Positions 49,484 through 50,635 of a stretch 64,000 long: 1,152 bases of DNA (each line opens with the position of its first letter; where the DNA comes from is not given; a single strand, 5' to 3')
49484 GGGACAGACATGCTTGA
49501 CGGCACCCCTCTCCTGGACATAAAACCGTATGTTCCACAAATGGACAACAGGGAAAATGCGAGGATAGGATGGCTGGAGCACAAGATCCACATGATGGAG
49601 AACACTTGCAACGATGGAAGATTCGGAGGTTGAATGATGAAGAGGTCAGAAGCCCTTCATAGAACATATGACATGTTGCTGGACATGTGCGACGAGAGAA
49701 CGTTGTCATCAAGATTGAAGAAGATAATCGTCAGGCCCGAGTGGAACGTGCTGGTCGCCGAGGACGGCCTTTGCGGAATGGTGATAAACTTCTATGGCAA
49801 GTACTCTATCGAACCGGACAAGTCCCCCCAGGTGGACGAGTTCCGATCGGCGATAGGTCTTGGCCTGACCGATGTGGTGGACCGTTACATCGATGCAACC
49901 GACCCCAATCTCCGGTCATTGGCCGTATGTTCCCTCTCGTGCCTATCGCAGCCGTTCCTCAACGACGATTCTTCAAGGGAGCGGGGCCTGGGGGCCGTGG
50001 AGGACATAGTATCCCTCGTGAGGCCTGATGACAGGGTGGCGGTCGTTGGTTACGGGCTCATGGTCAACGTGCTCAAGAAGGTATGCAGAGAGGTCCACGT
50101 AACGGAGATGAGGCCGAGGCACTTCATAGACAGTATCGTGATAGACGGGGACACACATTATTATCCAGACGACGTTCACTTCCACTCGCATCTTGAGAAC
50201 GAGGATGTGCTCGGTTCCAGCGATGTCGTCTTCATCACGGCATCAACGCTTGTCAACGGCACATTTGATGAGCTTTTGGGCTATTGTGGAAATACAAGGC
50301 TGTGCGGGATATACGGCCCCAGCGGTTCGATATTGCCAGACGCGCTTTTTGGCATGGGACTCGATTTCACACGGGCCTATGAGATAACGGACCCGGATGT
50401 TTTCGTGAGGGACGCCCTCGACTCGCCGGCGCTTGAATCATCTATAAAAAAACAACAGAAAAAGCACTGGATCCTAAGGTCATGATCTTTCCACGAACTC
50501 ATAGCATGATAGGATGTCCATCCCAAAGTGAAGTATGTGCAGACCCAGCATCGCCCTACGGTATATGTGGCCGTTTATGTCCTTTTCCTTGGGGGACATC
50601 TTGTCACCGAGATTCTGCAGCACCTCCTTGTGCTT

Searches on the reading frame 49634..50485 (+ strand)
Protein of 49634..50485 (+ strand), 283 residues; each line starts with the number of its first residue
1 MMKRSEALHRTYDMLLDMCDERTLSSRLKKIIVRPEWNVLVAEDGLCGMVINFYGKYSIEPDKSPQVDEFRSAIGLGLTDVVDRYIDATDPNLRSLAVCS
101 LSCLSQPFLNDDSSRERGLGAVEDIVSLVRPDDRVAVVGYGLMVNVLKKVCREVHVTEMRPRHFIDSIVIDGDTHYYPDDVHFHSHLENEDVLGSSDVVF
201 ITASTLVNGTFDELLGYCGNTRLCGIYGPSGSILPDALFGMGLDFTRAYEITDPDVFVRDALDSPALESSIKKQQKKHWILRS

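Call 52: search_protein_families(library=pfam, proteins=[window:49634-50485:+], max_evalue=0.00001)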
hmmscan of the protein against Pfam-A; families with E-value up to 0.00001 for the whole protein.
window:49634-50485:+ (283 aa): 1 family
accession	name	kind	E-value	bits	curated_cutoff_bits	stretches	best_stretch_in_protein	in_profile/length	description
PF04016.18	DUF364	-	3.6e-23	82.3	23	1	129-260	8-127/147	Putative heavy-metal chelation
